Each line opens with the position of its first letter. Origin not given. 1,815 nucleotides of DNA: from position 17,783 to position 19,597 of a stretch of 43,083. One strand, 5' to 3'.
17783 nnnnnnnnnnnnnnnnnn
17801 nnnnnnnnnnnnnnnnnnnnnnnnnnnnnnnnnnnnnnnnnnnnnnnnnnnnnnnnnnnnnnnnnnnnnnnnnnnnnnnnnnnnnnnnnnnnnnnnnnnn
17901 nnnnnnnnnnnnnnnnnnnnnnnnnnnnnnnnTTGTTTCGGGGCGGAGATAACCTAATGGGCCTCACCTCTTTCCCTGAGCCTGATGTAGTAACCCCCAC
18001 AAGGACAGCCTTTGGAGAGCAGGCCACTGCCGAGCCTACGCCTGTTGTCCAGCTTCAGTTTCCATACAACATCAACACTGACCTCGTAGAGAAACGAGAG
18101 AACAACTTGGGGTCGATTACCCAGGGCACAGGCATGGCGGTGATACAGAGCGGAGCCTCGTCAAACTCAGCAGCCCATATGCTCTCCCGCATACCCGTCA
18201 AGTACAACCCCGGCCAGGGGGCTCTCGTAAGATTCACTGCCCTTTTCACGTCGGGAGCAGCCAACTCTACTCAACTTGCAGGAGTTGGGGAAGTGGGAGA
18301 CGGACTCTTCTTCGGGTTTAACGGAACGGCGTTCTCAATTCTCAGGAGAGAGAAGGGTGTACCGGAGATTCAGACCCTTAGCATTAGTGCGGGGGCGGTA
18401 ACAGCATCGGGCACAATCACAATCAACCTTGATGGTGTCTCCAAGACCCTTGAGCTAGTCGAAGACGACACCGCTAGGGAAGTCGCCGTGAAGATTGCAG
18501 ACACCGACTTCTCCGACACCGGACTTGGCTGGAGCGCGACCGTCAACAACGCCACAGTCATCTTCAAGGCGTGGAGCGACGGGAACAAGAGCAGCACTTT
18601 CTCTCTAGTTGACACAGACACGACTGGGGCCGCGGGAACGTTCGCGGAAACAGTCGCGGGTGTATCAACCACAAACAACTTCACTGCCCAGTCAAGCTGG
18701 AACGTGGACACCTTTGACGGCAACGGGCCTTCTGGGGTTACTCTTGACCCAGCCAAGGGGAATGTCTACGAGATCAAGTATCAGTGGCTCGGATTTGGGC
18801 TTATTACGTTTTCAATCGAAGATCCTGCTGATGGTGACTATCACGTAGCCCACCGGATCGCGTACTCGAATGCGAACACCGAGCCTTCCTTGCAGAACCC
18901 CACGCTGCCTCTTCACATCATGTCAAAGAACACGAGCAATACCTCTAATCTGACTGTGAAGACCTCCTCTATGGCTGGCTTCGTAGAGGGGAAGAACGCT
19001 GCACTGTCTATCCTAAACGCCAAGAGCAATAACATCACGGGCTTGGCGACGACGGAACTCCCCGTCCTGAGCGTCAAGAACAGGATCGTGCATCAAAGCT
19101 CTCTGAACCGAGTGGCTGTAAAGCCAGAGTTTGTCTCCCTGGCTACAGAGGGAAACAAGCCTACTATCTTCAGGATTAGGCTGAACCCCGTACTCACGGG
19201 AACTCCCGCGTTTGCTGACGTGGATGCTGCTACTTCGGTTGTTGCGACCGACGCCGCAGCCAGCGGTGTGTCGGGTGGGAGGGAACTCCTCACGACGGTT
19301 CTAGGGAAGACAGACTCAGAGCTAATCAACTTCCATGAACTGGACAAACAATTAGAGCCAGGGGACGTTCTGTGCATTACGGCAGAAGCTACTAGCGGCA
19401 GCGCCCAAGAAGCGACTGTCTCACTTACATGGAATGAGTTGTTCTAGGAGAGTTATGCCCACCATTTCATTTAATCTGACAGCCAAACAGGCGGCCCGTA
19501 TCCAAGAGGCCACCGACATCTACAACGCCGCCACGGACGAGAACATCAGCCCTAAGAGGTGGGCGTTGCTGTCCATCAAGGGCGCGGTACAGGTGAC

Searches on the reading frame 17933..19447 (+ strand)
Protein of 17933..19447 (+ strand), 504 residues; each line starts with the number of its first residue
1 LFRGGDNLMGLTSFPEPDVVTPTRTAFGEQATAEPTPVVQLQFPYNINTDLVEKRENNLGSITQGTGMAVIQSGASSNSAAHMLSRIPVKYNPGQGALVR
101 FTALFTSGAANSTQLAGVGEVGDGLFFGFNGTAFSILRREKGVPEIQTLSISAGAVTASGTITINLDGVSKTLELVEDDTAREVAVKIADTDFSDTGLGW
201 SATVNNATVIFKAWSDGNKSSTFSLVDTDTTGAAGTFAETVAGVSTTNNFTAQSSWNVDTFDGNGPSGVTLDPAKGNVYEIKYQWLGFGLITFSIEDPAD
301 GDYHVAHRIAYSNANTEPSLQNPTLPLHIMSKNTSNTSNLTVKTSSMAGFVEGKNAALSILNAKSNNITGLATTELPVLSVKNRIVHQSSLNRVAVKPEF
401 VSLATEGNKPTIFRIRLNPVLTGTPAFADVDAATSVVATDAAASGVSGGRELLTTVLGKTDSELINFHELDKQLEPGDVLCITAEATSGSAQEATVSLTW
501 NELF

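Call 11: search_protein_families(library=phrogs, proteins=[window:17933-19447:+], max_evalue=0.001)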
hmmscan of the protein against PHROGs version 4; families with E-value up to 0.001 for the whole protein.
window:17933-19447:+ (504 aa): 2 families
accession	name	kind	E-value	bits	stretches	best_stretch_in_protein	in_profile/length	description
phrog_1645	-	head and packaging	1.3e-43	150.4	2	247-502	177-438/440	virion structural protein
phrog_5838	-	head and packaging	8e-14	51.4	1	237-346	557-665/1106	virion structural protein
